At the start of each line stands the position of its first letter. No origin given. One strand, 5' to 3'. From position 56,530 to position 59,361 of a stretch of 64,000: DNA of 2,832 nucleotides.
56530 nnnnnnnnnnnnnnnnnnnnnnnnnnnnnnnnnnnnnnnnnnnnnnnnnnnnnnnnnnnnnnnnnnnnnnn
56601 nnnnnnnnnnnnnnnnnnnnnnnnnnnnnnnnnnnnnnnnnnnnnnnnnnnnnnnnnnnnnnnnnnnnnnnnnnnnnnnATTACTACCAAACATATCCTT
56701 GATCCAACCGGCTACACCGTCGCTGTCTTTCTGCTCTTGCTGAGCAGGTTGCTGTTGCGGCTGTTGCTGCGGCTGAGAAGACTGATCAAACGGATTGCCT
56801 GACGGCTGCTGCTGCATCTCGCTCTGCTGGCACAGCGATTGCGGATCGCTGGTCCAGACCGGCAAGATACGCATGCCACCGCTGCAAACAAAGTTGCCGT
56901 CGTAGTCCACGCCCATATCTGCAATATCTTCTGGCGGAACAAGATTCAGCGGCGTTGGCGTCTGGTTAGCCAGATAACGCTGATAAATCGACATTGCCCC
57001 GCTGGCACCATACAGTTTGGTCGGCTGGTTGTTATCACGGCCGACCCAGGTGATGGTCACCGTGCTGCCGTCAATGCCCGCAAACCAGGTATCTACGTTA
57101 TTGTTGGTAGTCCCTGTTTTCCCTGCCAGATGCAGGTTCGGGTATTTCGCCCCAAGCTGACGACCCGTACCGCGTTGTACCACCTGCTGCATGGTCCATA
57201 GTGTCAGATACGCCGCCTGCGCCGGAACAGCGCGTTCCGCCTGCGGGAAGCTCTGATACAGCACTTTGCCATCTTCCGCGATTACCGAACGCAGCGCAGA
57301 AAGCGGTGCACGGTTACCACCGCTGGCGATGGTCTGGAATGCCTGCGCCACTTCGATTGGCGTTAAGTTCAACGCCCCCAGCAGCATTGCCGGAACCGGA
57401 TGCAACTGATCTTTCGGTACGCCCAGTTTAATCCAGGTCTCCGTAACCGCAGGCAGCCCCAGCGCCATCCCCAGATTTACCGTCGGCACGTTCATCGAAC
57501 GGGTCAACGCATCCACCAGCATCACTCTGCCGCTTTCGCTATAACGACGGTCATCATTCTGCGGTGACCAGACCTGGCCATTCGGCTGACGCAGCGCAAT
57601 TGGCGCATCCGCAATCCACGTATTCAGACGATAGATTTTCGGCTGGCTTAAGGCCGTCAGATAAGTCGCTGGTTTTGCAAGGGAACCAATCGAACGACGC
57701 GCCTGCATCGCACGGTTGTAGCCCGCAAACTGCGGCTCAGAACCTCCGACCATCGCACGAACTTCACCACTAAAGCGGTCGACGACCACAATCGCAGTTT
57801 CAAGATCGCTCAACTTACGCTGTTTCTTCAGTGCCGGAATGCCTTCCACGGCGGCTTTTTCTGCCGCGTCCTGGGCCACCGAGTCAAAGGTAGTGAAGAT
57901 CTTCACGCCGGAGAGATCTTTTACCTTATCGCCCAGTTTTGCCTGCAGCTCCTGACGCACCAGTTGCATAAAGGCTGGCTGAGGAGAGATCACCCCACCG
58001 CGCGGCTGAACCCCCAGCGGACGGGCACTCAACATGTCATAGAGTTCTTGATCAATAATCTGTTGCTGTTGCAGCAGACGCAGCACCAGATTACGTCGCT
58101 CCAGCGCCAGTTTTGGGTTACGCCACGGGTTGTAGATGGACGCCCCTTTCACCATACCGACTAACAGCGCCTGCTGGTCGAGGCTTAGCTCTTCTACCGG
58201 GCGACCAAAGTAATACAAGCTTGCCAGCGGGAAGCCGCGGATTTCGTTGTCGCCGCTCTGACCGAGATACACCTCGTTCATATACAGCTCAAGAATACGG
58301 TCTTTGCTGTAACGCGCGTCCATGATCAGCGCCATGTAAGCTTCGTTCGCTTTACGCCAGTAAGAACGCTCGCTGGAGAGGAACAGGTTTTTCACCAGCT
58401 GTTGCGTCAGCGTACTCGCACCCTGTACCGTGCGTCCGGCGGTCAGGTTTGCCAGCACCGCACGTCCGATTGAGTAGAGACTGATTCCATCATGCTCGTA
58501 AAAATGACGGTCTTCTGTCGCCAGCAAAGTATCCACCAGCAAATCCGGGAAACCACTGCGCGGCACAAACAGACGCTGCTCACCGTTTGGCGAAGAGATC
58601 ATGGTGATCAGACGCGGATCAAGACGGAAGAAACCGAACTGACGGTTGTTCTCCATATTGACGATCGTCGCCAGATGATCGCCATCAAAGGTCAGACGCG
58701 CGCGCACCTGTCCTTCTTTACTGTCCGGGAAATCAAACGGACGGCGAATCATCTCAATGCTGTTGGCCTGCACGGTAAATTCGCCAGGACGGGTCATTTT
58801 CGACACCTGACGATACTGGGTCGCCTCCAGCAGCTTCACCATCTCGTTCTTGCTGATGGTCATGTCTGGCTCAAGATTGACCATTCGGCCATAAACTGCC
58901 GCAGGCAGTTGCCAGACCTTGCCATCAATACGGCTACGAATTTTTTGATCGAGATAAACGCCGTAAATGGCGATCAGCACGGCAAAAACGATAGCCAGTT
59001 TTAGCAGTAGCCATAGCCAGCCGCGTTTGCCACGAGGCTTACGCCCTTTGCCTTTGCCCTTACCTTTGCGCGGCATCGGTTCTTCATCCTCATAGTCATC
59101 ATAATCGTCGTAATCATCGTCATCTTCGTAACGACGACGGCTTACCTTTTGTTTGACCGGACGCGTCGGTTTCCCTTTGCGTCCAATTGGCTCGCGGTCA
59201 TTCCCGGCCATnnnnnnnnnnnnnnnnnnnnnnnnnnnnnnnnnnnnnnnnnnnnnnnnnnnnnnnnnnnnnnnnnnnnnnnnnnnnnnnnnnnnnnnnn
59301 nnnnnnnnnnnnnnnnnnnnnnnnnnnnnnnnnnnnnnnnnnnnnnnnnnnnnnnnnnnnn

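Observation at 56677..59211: mrcB: two in-frame starts and a charge-segregated cytoplasmic tail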

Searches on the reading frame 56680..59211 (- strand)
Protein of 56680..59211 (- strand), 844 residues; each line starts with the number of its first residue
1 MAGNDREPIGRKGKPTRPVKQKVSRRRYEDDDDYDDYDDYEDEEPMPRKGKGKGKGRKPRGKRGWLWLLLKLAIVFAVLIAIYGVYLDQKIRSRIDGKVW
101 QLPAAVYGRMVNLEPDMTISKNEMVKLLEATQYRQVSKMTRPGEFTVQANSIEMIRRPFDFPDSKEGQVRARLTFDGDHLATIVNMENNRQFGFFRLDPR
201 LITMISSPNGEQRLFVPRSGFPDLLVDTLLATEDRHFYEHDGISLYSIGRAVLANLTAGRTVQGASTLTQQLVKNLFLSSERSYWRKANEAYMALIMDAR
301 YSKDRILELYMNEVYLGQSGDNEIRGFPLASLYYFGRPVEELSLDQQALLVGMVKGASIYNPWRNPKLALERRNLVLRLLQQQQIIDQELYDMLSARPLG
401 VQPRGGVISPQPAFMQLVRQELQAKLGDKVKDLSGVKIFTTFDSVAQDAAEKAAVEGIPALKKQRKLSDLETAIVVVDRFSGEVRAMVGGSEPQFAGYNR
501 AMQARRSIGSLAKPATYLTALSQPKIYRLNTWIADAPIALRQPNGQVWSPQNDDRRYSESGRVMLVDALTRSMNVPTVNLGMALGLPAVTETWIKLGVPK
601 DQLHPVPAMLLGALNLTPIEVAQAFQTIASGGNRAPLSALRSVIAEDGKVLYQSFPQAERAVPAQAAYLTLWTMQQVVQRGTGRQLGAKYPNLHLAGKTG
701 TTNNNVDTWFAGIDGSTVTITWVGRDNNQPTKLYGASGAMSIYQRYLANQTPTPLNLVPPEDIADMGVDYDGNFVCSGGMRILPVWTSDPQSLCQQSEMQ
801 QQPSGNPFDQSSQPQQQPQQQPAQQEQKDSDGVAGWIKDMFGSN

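Call 11: find_homologous_proteins(query=window:56680-59211:-, max_evalue=1e-50)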
Query window:56680-59211:- (844 aa): 7845 proteins with E <= 1e-50 among 8000 candidates; the best 120 are listed.
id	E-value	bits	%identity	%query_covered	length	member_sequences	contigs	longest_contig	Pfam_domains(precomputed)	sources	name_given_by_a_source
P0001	0.0e+0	1913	100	100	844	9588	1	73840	PF14814.12,PF00912.29,PF14812.12,PF00905.28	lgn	-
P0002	0.0e+0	1764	92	100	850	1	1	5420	PF14814.12,PF00912.29,PF14812.12,PF00905.28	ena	-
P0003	0.0e+0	1757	91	100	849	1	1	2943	PF14814.12,PF00912.29,PF14812.12,PF00905.28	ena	-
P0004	0.0e+0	1756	90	100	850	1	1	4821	PF14814.12,PF17757.7,PF00912.29,PF14812.12,PF00905.28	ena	-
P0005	0.0e+0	1755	91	100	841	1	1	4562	PF14814.12,PF00912.29,PF14812.12,PF00905.28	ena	-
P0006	0.0e+0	1745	90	100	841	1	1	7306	PF14814.12,PF00912.29,PF14812.12,PF00905.28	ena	-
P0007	0.0e+0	1743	89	100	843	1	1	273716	PF14814.12,PF17757.7,PF00912.29,PF14812.12,PF00905.28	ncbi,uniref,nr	ncbi:bifunctional glycosyl transferase/transpeptidase [Enterobacter hormaechei]|uniref:bifunctional 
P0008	0.0e+0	1740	90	100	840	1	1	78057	PF14814.12,PF17757.7,PF00912.29,PF14812.12,PF00905.28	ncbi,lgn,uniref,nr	ncbi:bifunctional glycosyl transferase/transpeptidase [Enterobacter sp. RIT418]|uniref:bifunctional 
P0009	0.0e+0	1739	90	100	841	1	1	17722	PF14814.12,PF17757.7,PF00912.29,PF14812.12,PF00905.28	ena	-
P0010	0.0e+0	1738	89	100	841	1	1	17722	PF14814.12,PF17757.7,PF00912.29,PF14812.12,PF00905.28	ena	-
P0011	0.0e+0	1738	90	100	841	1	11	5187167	PF14814.12,PF17757.7,PF00912.29,PF14812.12,PF00905.28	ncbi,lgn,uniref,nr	ncbi:bifunctional glycosyl transferase/transpeptidase [Enterobacter cloacae]|uniref:bifunctional gly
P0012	0.0e+0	1737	90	100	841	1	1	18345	PF14814.12,PF17757.7,PF00912.29,PF14812.12,PF00905.28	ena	-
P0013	0.0e+0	1737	90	100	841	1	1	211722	PF14814.12,PF17757.7,PF00912.29,PF14812.12,PF00905.28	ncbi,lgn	ncbi:TPA: bifunctional glycosyl transferase/transpeptidase [Enterobacter cloacae]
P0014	0.0e+0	1737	90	100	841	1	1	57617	PF14814.12,PF17757.7,PF00912.29,PF14812.12,PF00905.28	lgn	-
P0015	0.0e+0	1736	89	100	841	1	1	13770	PF14814.12,PF17757.7,PF00912.29,PF14812.12,PF00905.28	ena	-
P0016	0.0e+0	1736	89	100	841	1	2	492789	PF14814.12,PF17757.7,PF00912.29,PF14812.12,PF00905.28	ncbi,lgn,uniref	ncbi:bifunctional glycosyl transferase/transpeptidase [Enterobacter ludwigii]|uniref:bifunctional gl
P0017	0.0e+0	1736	89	100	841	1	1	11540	PF14814.12,PF00912.29,PF14812.12,PF00905.28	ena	-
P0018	0.0e+0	1736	90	100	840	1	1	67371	PF14814.12,PF00912.29,PF14812.12,PF00905.28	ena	-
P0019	0.0e+0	1736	89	100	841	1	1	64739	PF14814.12,PF17757.7,PF00912.29,PF14812.12,PF00905.28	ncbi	ncbi:TPA: bifunctional glycosyl transferase/transpeptidase [Enterobacter hormaechei]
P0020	0.0e+0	1736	89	100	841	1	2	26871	PF14814.12,PF17757.7,PF00912.29,PF14812.12,PF00905.28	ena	-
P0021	0.0e+0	1736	90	100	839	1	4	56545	PF14814.12,PF17757.7,PF00912.29,PF14812.12,PF00905.28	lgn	-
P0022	0.0e+0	1736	90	100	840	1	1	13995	PF14814.12,PF17757.7,PF00912.29,PF14812.12,PF00905.28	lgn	-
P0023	0.0e+0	1736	90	100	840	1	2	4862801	PF14814.12,PF17757.7,PF00912.29,PF14812.12,PF00905.28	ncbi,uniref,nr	ncbi:bifunctional glycosyl transferase/transpeptidase [Enterobacter hormaechei]|uniref:bifunctional 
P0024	0.0e+0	1735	89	100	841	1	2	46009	PF14814.12,PF17757.7,PF00912.29,PF14812.12,PF00905.28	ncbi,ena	-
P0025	0.0e+0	1735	90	100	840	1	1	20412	PF14814.12,PF17757.7,PF00912.29,PF14812.12,PF00905.28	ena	-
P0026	0.0e+0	1735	90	100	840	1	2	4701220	PF14814.12,PF17757.7,PF00912.29,PF14812.12,PF00905.28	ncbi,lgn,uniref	ncbi:bifunctional glycosyl transferase/transpeptidase [Enterobacter hormaechei]|uniref:bifunctional 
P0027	0.0e+0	1735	89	100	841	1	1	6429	PF14814.12,PF17757.7,PF00912.29,PF14812.12,PF00905.28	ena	-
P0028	0.0e+0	1735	89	100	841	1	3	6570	PF14814.12,PF17757.7,PF00912.29,PF14812.12,PF00905.28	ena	-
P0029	0.0e+0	1735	90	100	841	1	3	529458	PF14814.12,PF17757.7,PF00912.29,PF14812.12,PF00905.28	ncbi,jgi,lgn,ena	ncbi:bifunctional glycosyl transferase/transpeptidase [Enterobacter ludwigii]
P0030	0.0e+0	1735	89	100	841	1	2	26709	PF14814.12,PF17757.7,PF00912.29,PF14812.12,PF00905.28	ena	-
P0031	0.0e+0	1735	90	100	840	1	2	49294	PF14814.12,PF17757.7,PF00912.29,PF14812.12,PF00905.28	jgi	-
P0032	0.0e+0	1735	90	100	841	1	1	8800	PF14814.12,PF17757.7,PF00912.29,PF14812.12,PF00905.28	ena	-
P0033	0.0e+0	1735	89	100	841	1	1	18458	PF14814.12,PF17757.7,PF00912.29,PF14812.12,PF00905.28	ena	-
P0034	0.0e+0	1735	90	100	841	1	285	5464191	PF14814.12,PF17757.7,PF00912.29,PF14812.12,PF00905.28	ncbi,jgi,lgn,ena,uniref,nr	ncbi:bifunctional glycosyl transferase/transpeptidase [Enterobacter cloacae]|jgi:penicillin-binding 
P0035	0.0e+0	1734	89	100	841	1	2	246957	PF14814.12,PF17757.7,PF00912.29,PF14812.12,PF00905.28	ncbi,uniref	ncbi:bifunctional glycosyl transferase/transpeptidase [Enterobacter chuandaensis]|uniref:bifunctiona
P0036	0.0e+0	1734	90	100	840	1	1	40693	PF14814.12,PF17757.7,PF00912.29,PF14812.12,PF00905.28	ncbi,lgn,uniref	ncbi:bifunctional glycosyl transferase/transpeptidase [Enterobacter sp. KBR-315C3_2022]|uniref:bifun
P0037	0.0e+0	1734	90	100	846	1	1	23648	PF14814.12,PF17757.7,PF00912.29,PF14812.12,PF00905.28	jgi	jgi:penicillin-binding protein 1B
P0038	0.0e+0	1734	89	100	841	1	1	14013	PF14814.12,PF17757.7,PF00912.29,PF14812.12,PF00905.28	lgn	-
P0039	0.0e+0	1734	89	100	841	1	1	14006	PF14814.12,PF17757.7,PF00912.29,PF14812.12,PF00905.28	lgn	-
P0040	0.0e+0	1734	90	100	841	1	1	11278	PF14814.12,PF17757.7,PF00912.29,PF14812.12,PF00905.28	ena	-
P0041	0.0e+0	1734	89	100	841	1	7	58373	PF14814.12,PF17757.7,PF00912.29,PF14812.12,PF00905.28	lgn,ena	-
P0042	0.0e+0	1734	89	100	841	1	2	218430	PF14814.12,PF17757.7,PF00912.29,PF14812.12,PF00905.28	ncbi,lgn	ncbi:TPA: bifunctional glycosyl transferase/transpeptidase [Enterobacter hormaechei]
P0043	0.0e+0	1734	90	100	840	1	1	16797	PF14814.12,PF17757.7,PF00912.29,PF14812.12,PF00905.28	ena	-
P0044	0.0e+0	1734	90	100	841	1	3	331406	PF14814.12,PF17757.7,PF00912.29,PF14812.12,PF00905.28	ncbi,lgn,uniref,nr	ncbi:bifunctional glycosyl transferase/transpeptidase [Enterobacter cloacae]|uniref:bifunctional gly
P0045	0.0e+0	1734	89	100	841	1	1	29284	PF14814.12,PF17757.7,PF00912.29,PF14812.12,PF00905.28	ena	-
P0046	0.0e+0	1734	90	100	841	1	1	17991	PF14814.12,PF17757.7,PF00912.29,PF14812.12,PF00905.28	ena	-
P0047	0.0e+0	1734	90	100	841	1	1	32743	PF14814.12,PF17757.7,PF00912.29,PF14812.12,PF00905.28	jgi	jgi:penicillin-binding protein 1B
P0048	0.0e+0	1734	89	100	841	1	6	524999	PF14814.12,PF17757.7,PF00912.29,PF14812.12,PF00905.28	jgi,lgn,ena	-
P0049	0.0e+0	1734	90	100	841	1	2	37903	PF14814.12,PF17757.7,PF00912.29,PF14812.12,PF00905.28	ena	-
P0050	0.0e+0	1734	90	100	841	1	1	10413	PF14814.12,PF17757.7,PF00912.29,PF14812.12,PF00905.28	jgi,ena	-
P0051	0.0e+0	1734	89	100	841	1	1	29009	PF14814.12,PF17757.7,PF00912.29,PF14812.12,PF00905.28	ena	-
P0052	0.0e+0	1734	89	100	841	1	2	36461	PF14814.12,PF17757.7,PF00912.29,PF14812.12,PF00905.28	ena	-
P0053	0.0e+0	1734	89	100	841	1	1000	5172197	PF14814.12,PF17757.7,PF00912.29,PF14812.12,PF00905.28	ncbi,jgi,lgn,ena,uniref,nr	ncbi:TPA: bifunctional glycosyl transferase/transpeptidase [Enterobacter hormaechei]|jgi:penicillin-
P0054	0.0e+0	1734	89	100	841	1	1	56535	PF14814.12,PF17757.7,PF00912.29,PF14812.12,PF00905.28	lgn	-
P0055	0.0e+0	1734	89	100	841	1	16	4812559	PF14814.12,PF17757.7,PF00912.29,PF14812.12,PF00905.28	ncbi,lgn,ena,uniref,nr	ncbi:bifunctional glycosyl transferase/transpeptidase [Enterobacter hormaechei]|uniref:bifunctional 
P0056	0.0e+0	1734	89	100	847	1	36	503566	PF14814.12,PF17757.7,PF00912.29,PF14812.12,PF00905.28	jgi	-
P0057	0.0e+0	1734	89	100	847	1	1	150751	PF14814.12,PF17757.7,PF00912.29,PF14812.12,PF00905.28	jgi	-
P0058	0.0e+0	1734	89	100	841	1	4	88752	PF14814.12,PF17757.7,PF00912.29,PF14812.12,PF00905.28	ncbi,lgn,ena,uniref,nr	ncbi:TPA: bifunctional glycosyl transferase/transpeptidase [Enterobacter bugandensis]|uniref:bifunct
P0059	0.0e+0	1734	90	100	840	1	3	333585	PF14814.12,PF17757.7,PF00912.29,PF14812.12,PF00905.28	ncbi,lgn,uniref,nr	ncbi:bifunctional glycosyl transferase/transpeptidase [Enterobacter hormaechei]|uniref:bifunctional 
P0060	0.0e+0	1734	89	100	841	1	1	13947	PF14814.12,PF17757.7,PF00912.29,PF14812.12,PF00905.28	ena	-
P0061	0.0e+0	1734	90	100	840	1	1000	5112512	PF14814.12,PF17757.7,PF00912.29,PF14812.12,PF00905.28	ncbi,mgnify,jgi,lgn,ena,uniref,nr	ncbi:bifunctional glycosyl transferase/transpeptidase [Enterobacter hormaechei]|mgnify:FL=1|uniref:P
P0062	0.0e+0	1734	90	100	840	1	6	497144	PF14814.12,PF17757.7,PF00912.29,PF14812.12,PF00905.28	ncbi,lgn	ncbi:TPA: bifunctional glycosyl transferase/transpeptidase [Enterobacter hormaechei]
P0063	0.0e+0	1734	90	100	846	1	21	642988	PF14814.12,PF17757.7,PF00912.29,PF14812.12,PF00905.28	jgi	-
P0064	0.0e+0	1734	89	100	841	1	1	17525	PF14814.12,PF17757.7,PF00912.29,PF14812.12,PF00905.28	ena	-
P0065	0.0e+0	1733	89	100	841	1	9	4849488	PF14814.12,PF17757.7,PF00912.29,PF14812.12,PF00905.28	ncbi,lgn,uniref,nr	ncbi:penicillin-binding protein 1B [Enterobacter cloacae]|uniref:Penicillin-binding protein 1B n=1 T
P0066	0.0e+0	1733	89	100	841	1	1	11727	PF14814.12,PF17757.7,PF00912.29,PF14812.12,PF00905.28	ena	-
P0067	0.0e+0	1733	89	100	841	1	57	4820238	PF14814.12,PF17757.7,PF00912.29,PF14812.12,PF00905.28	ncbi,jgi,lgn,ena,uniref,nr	ncbi:bifunctional glycosyl transferase/transpeptidase [Enterobacter hormaechei]|uniref:bifunctional 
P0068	0.0e+0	1733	89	100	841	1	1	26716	PF14814.12,PF17757.7,PF00912.29,PF14812.12,PF00905.28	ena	-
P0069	0.0e+0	1733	89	100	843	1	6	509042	PF14814.12,PF17757.7,PF00912.29,PF14812.12,PF00905.28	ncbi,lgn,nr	ncbi:TPA: bifunctional glycosyl transferase/transpeptidase [Enterobacter hormaechei]|nr:bifunctional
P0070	0.0e+0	1733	89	100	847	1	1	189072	PF14814.12,PF17757.7,PF00912.29,PF14812.12,PF00905.28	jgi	-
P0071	0.0e+0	1733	90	100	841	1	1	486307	PF14814.12,PF17757.7,PF00912.29,PF14812.12,PF00905.28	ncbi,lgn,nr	ncbi:TPA: bifunctional glycosyl transferase/transpeptidase [Enterobacter hormaechei subsp. steigerwa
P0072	0.0e+0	1733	89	100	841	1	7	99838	PF14814.12,PF17757.7,PF00912.29,PF14812.12,PF00905.28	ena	-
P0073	0.0e+0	1733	89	100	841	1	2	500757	PF14814.12,PF17757.7,PF00912.29,PF14812.12,PF00905.28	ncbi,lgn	ncbi:TPA: bifunctional glycosyl transferase/transpeptidase [Enterobacter hormaechei]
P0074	0.0e+0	1733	90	100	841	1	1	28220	PF14814.12,PF17757.7,PF00912.29,PF14812.12,PF00905.28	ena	-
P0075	0.0e+0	1733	89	100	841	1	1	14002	PF14814.12,PF17757.7,PF00912.29,PF14812.12,PF00905.28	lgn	-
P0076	0.0e+0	1733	90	100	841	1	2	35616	PF14814.12,PF17757.7,PF00912.29,PF14812.12,PF00905.28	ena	-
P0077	0.0e+0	1733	89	100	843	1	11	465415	PF14814.12,PF17757.7,PF00912.29,PF14812.12,PF00905.28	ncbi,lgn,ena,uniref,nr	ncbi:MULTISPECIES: bifunctional glycosyl transferase/transpeptidase [Enterobacter]|uniref:bifunction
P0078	0.0e+0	1733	90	100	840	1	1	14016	PF14814.12,PF17757.7,PF00912.29,PF14812.12,PF00905.28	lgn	-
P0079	0.0e+0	1733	90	100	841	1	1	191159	PF14814.12,PF17757.7,PF00912.29,PF14812.12,PF00905.28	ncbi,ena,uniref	ncbi:bifunctional glycosyl transferase/transpeptidase [Enterobacter cloacae]|uniref:bifunctional gly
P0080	0.0e+0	1733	89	100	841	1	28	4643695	PF14814.12,PF17757.7,PF00912.29,PF14812.12,PF00905.28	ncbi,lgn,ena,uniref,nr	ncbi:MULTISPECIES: bifunctional glycosyl transferase/transpeptidase [Enterobacter cloacae complex]|u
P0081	0.0e+0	1733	89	100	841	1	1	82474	PF14814.12,PF17757.7,PF00912.29,PF14812.12,PF00905.28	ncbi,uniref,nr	ncbi:bifunctional glycosyl transferase/transpeptidase [Enterobacter bugandensis]|uniref:bifunctional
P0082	0.0e+0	1733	89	100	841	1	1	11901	PF14814.12,PF17757.7,PF00912.29,PF14812.12,PF00905.28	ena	-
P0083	0.0e+0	1733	90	100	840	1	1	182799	PF14814.12,PF17757.7,PF00912.29,PF14812.12,PF00905.28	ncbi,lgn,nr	ncbi:TPA: bifunctional glycosyl transferase/transpeptidase [Enterobacter hormaechei]|nr:bifunctional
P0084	0.0e+0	1733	90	100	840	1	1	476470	PF14814.12,PF17757.7,PF00912.29,PF14812.12,PF00905.28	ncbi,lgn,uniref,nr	ncbi:bifunctional glycosyl transferase/transpeptidase [Enterobacter hormaechei subsp. steigerwaltii]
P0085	0.0e+0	1733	89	100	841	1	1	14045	PF14814.12,PF17757.7,PF00912.29,PF14812.12,PF00905.28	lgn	-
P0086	0.0e+0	1733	89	100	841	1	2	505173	PF14814.12,PF17757.7,PF00912.29,PF14812.12,PF00905.28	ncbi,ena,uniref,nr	ncbi:bifunctional glycosyl transferase/transpeptidase [Enterobacter hormaechei]|uniref:bifunctional 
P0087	0.0e+0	1733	89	100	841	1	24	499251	PF14814.12,PF17757.7,PF00912.29,PF14812.12,PF00905.28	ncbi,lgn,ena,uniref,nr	ncbi:bifunctional glycosyl transferase/transpeptidase [Enterobacter bugandensis]|uniref:bifunctional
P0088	0.0e+0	1733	89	100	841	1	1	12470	PF14814.12,PF17757.7,PF00912.29,PF14812.12,PF00905.28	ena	-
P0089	0.0e+0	1733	89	100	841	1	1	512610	PF14814.12,PF17757.7,PF00912.29,PF14812.12,PF00905.28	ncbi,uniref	ncbi:bifunctional glycosyl transferase/transpeptidase [Enterobacter hormaechei]|uniref:bifunctional 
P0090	0.0e+0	1733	89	100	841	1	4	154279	PF14814.12,PF17757.7,PF00912.29,PF14812.12,PF00905.28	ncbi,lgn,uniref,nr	ncbi:bifunctional glycosyl transferase/transpeptidase [Enterobacter chuandaensis]|uniref:bifunctiona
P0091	0.0e+0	1733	89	100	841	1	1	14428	PF14814.12,PF17757.7,PF00912.29,PF14812.12,PF00905.28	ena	-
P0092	0.0e+0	1733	89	100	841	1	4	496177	PF14814.12,PF00912.29,PF14812.12,PF00905.28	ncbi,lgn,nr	ncbi:bifunctional glycosyl transferase/transpeptidase [Enterobacter hormaechei]|nr:bifunctional glyc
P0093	0.0e+0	1733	89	100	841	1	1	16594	PF14814.12,PF17757.7,PF00912.29,PF14812.12,PF00905.28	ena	-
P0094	0.0e+0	1733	89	100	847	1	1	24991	PF14814.12,PF00912.29,PF14812.12,PF00905.28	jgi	-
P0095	0.0e+0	1733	89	100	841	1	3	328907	PF14814.12,PF17757.7,PF00912.29,PF14812.12,PF00905.28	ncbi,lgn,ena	-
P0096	0.0e+0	1733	89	100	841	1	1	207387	PF14814.12,PF17757.7,PF00912.29,PF14812.12,PF00905.28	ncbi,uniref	ncbi:bifunctional glycosyl transferase/transpeptidase [Enterobacter hormaechei]|uniref:bifunctional 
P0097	0.0e+0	1733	90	100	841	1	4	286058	PF14814.12,PF17757.7,PF00912.29,PF14812.12,PF00905.28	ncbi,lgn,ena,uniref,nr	ncbi:bifunctional glycosyl transferase/transpeptidase [Enterobacter cloacae complex sp. OE43NF]|unir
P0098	0.0e+0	1733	90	100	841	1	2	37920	PF14814.12,PF17757.7,PF00912.29,PF14812.12,PF00905.28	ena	-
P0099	0.0e+0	1733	89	100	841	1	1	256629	PF14814.12,PF17757.7,PF00912.29,PF14812.12,PF00905.28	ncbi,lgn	ncbi:TPA: bifunctional glycosyl transferase/transpeptidase [Enterobacter cloacae]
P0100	0.0e+0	1733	89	100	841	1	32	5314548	PF14814.12,PF17757.7,PF00912.29,PF14812.12,PF00905.28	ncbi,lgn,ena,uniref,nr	ncbi:TPA: bifunctional glycosyl transferase/transpeptidase [Enterobacter cloacae]|uniref:Penicillin-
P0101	0.0e+0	1733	90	100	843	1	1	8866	PF14814.12,PF17757.7,PF00912.29,PF14812.12,PF00905.28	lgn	-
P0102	0.0e+0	1733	89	100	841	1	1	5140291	PF14814.12,PF17757.7,PF00912.29,PF14812.12,PF00905.28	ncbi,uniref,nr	ncbi:bifunctional glycosyl transferase/transpeptidase [Enterobacter cloacae]|uniref:bifunctional gly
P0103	0.0e+0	1733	89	100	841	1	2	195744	PF14814.12,PF17757.7,PF00912.29,PF14812.12,PF00905.28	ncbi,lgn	ncbi:TPA: bifunctional glycosyl transferase/transpeptidase [Enterobacter hormaechei subsp. xiangfang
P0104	0.0e+0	1733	89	100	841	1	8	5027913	PF14814.12,PF17757.7,PF00912.29,PF14812.12,PF00905.28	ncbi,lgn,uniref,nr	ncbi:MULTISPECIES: bifunctional glycosyl transferase/transpeptidase [Enterobacter]|uniref:bifunction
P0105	0.0e+0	1733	89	100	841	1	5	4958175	PF14814.12,PF17757.7,PF00912.29,PF14812.12,PF00905.28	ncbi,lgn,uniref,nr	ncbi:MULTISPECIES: bifunctional glycosyl transferase/transpeptidase [Enterobacter]|uniref:bifunction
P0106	0.0e+0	1733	90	100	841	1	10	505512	PF14814.12,PF17757.7,PF00912.29,PF14812.12,PF00905.28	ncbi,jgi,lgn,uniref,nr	ncbi:bifunctional glycosyl transferase/transpeptidase [Enterobacter asburiae]|uniref:bifunctional gl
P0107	0.0e+0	1733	89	100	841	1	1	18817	PF14814.12,PF17757.7,PF00912.29,PF14812.12,PF00905.28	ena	-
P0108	0.0e+0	1733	89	100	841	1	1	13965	PF14814.12,PF17757.7,PF00912.29,PF14812.12,PF00905.28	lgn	-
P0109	0.0e+0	1733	90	100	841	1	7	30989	PF14814.12,PF17757.7,PF00912.29,PF14812.12,PF00905.28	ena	-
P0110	0.0e+0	1733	89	100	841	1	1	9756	PF14814.12,PF17757.7,PF00912.29,PF14812.12,PF00905.28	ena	-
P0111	0.0e+0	1732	89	100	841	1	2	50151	PF14814.12,PF17757.7,PF00912.29,PF14812.12,PF00905.28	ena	-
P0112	0.0e+0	1732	89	100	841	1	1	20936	PF14814.12,PF17757.7,PF00912.29,PF14812.12,PF00905.28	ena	-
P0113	0.0e+0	1732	90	100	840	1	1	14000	PF14814.12,PF17757.7,PF00912.29,PF14812.12,PF00905.28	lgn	-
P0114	0.0e+0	1732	90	100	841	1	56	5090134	PF14814.12,PF17757.7,PF00912.29,PF14812.12,PF00905.28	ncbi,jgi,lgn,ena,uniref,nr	ncbi:bifunctional glycosyl transferase/transpeptidase [Enterobacter sichuanensis]|jgi:penicillin-bin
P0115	0.0e+0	1732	89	100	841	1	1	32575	PF14814.12,PF17757.7,PF00912.29,PF14812.12,PF00905.28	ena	-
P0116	0.0e+0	1732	89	100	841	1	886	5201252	PF14814.12,PF17757.7,PF00912.29,PF14812.12,PF00905.28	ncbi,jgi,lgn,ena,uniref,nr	ncbi:TPA: bifunctional glycosyl transferase/transpeptidase [Enterobacter kobei]|jgi:penicillin-bindi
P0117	0.0e+0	1732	89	100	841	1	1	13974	PF14814.12,PF17757.7,PF00912.29,PF14812.12,PF00905.28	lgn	-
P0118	0.0e+0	1732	89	100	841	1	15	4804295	PF14814.12,PF17757.7,PF00912.29,PF14812.12,PF00905.28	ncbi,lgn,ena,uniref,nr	ncbi:bifunctional glycosyl transferase/transpeptidase [Enterobacter hormaechei]|uniref:bifunctional 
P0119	0.0e+0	1732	89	100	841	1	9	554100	PF14814.12,PF17757.7,PF00912.29,PF14812.12,PF00905.28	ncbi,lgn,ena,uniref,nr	ncbi:TPA: bifunctional glycosyl transferase/transpeptidase [Enterobacter hormaechei subsp. steigerwa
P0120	0.0e+0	1732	89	100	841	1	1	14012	PF14814.12,PF17757.7,PF00912.29,PF14812.12,PF00905.28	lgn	-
